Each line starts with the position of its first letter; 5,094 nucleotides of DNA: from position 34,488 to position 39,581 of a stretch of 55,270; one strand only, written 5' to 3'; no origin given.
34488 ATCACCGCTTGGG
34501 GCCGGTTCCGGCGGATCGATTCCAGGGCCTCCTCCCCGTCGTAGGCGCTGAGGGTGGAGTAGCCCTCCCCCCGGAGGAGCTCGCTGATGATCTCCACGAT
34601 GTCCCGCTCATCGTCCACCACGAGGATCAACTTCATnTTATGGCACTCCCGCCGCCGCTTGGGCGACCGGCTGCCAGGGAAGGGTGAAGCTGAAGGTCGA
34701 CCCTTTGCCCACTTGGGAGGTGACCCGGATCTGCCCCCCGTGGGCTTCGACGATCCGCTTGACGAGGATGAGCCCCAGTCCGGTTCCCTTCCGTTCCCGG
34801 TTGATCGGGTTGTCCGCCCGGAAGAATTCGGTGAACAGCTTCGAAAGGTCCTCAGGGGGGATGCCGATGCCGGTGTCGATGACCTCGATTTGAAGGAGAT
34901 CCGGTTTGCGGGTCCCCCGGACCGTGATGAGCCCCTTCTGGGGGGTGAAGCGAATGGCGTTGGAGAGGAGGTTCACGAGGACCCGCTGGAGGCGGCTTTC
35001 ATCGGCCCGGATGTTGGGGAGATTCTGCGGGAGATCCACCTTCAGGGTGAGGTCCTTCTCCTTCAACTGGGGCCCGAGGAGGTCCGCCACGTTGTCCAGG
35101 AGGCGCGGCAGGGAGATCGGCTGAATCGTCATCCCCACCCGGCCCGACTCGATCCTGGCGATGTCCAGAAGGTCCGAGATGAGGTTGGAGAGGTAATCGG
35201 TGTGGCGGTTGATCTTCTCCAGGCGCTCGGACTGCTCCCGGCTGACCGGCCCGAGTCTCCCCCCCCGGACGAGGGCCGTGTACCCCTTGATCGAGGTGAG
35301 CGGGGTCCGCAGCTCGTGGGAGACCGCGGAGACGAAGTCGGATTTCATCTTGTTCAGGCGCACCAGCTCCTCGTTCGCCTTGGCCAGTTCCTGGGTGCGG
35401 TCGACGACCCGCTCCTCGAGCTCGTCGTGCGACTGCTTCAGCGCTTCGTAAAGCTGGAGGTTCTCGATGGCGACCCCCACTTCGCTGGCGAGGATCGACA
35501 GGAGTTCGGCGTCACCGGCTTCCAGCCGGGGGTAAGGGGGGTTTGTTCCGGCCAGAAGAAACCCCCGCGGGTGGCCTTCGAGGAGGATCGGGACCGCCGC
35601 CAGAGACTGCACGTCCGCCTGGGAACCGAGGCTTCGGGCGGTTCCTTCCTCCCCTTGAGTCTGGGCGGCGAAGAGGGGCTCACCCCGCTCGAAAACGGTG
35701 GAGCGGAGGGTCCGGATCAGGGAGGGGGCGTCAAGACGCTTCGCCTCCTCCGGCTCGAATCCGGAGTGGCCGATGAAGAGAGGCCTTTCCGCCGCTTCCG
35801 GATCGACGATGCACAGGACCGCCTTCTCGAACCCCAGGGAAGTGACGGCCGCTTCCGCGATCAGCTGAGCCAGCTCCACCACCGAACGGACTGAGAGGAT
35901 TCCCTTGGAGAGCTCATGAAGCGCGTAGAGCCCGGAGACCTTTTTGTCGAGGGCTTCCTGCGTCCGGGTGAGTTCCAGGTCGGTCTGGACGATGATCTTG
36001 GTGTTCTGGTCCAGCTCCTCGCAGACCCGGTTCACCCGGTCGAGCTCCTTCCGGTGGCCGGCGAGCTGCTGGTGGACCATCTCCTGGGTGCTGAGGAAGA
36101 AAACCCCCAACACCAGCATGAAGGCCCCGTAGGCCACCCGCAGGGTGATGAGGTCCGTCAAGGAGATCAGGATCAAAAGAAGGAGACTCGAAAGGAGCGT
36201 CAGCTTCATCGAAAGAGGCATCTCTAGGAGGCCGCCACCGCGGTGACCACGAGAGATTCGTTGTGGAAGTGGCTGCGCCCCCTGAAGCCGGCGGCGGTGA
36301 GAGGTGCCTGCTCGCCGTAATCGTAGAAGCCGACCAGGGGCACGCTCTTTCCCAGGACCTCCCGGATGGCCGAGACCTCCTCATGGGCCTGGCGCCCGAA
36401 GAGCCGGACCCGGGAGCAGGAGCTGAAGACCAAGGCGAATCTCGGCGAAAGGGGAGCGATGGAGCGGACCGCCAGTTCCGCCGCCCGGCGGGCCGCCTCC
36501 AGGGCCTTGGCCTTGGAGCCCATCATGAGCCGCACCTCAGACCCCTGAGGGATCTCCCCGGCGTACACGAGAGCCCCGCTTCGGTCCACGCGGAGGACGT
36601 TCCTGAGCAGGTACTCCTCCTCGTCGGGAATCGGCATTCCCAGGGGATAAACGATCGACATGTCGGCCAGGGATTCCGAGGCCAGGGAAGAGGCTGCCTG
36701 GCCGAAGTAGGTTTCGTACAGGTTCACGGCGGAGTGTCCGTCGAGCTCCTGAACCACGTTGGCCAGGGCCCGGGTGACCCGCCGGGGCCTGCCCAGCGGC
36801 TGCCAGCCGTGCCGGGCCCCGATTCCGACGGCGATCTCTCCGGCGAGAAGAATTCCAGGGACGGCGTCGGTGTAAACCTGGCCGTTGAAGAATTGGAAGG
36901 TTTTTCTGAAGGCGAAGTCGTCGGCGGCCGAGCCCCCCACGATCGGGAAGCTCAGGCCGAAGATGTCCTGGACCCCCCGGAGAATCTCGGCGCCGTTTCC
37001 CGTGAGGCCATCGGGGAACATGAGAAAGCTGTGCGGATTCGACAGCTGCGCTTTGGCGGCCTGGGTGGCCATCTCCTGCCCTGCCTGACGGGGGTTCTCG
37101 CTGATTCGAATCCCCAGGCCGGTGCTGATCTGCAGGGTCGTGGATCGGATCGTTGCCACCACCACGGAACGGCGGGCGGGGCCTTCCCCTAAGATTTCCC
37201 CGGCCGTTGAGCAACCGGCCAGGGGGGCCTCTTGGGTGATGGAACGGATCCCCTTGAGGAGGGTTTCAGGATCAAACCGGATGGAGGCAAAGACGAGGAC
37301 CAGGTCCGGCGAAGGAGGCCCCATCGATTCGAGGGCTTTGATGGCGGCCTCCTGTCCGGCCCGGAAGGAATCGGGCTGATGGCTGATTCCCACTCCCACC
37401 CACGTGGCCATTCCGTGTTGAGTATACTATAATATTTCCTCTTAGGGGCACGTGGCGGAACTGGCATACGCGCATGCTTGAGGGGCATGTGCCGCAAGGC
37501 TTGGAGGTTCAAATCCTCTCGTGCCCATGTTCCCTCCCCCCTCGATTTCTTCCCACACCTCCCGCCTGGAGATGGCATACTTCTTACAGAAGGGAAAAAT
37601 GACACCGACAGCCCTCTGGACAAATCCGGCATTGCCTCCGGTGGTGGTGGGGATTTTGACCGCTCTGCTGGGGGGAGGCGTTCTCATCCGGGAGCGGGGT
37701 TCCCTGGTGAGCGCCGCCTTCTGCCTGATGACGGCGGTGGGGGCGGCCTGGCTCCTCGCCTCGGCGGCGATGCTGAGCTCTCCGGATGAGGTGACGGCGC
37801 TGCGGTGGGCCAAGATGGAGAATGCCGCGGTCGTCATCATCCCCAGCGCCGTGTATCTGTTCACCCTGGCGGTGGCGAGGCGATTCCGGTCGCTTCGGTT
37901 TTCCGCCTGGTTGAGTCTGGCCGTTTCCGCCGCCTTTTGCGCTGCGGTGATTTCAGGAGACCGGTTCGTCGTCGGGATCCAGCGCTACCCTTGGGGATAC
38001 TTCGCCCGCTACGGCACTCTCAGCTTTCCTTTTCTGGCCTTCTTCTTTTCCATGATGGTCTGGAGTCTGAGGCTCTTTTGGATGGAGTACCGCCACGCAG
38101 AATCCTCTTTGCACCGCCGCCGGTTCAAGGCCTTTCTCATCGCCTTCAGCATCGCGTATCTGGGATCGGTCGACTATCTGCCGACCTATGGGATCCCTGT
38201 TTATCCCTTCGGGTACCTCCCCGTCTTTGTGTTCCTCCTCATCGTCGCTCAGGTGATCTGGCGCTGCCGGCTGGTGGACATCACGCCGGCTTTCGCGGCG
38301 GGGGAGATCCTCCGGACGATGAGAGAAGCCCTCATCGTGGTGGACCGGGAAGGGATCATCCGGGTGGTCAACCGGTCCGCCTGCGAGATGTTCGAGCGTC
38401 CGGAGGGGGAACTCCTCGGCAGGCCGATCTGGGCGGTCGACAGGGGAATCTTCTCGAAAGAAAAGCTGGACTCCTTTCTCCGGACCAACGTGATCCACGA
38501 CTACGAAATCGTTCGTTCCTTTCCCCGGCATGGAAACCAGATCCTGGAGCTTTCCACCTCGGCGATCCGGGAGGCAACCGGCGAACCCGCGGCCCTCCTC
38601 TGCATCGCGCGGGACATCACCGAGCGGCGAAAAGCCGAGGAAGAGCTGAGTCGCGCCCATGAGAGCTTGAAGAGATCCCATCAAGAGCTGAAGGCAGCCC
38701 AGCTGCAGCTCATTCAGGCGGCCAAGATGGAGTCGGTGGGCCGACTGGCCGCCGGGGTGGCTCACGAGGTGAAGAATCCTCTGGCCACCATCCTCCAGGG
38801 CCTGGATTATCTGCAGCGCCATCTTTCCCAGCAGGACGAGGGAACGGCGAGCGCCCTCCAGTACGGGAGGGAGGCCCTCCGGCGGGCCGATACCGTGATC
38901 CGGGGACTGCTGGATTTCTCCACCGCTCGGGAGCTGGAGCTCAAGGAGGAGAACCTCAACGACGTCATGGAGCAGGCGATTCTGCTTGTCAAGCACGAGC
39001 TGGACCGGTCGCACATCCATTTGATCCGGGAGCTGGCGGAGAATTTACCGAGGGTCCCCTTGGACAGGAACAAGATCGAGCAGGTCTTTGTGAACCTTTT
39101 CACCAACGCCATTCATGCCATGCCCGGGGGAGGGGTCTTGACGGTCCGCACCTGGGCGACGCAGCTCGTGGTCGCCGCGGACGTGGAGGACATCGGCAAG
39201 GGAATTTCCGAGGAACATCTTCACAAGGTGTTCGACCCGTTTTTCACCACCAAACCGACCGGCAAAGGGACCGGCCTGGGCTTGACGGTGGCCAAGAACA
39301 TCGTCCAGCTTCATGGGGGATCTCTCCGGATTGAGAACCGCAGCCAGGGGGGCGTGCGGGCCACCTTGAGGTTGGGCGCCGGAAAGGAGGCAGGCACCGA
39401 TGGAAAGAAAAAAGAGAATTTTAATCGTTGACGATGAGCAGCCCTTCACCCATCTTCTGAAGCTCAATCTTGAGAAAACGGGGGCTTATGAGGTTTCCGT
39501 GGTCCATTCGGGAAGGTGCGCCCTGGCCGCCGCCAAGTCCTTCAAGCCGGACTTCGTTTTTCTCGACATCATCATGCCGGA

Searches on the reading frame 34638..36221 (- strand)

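Call 28: search_protein_families(library=pfam, proteins=[window:34638-36221:-], max_evalue=0.001)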
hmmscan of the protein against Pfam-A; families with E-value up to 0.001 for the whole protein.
window:34638-36221:- (527 aa): 6 families
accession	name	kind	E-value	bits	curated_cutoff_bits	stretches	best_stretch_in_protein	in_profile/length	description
PF02518.31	HATPase_c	-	2.1e-32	112.3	26.4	1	407-516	2-109/111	Histidine kinase-, DNA gyrase B-, and HSP90-like ATPase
PF00512.31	HisKA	-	1.3e-19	70.4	26.9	1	292-360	1-66/66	His Kinase A (phospho-acceptor) domain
PF13185.12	GAF_2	-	1.8e-11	44.9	28.6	1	112-253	2-136/136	GAF domain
PF13492.12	GAF_3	-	4.3e-09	37.3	27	1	116-254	4-129/129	GAF domain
PF01590.32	GAF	-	8.6e-07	30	22.4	1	116-252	4-133/133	GAF domain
PF13581.12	HATPase_c_2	-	0.00018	22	27.4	1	418-494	39-112/127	Histidine kinase-like ATPase domain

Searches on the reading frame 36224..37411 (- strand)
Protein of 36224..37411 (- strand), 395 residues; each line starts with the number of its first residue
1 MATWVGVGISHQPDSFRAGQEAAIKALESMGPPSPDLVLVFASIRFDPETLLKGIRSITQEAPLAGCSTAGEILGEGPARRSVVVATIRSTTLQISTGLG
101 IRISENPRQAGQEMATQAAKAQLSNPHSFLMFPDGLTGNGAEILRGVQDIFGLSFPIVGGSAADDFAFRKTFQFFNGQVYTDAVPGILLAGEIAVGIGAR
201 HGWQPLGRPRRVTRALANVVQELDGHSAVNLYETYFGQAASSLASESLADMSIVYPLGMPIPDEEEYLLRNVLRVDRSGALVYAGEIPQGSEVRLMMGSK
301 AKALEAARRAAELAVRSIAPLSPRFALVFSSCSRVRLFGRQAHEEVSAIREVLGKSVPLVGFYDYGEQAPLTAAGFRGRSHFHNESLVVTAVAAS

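Call 28: search_protein_families(library=pfam, proteins=[window:36224-37411:-], max_evalue=0.001)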
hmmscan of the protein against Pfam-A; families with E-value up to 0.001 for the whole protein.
window:36224-37411:- (395 aa): 2 families
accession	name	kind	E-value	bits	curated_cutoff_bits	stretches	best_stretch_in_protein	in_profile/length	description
PF08495.15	FIST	-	1.1e-51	175.9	23.2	1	36-225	1-188/189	FIST N domain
PF10442.14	FIST_C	-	1.8e-31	109.4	28.5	1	228-370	1-131/131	FIST C domain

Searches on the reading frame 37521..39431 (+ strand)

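Call 97: search_protein_families(library=pfam, proteins=[window:37521-39431:+], max_evalue=0.00001)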
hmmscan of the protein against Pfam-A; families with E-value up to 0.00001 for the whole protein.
window:37521-39431:+ (636 aa): 7 families
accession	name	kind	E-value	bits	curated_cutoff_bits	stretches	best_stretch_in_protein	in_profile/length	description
PF02518.31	HATPase_c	-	1.4e-22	80.6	26.4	1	515-618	2-107/111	Histidine kinase-, DNA gyrase B-, and HSP90-like ATPase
PF16927.11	HisKA_7TM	-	1.8e-12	48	28.6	1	41-256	3-224/224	N-terminal 7TM region of histidine kinase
PF08448.16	PAS_4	-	1.7e-11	44.7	23.1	1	267-370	4-109/110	PAS fold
PF00989.32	PAS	-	1.7e-09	38.1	22.6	1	263-366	6-113/113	PAS fold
PF00512.31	HisKA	-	4.8e-09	36.6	26.9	1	407-470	3-64/66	His Kinase A (phospho-acceptor) domain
PF13426.13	PAS_9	-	1.9e-06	28.6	27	1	270-368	3-103/103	PAS domain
PF24820.1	Diguanyl_cycl_sensor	-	9.9e-06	25.9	28.1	0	264-301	2-39/109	Diguanylate cyclase-like sensor domain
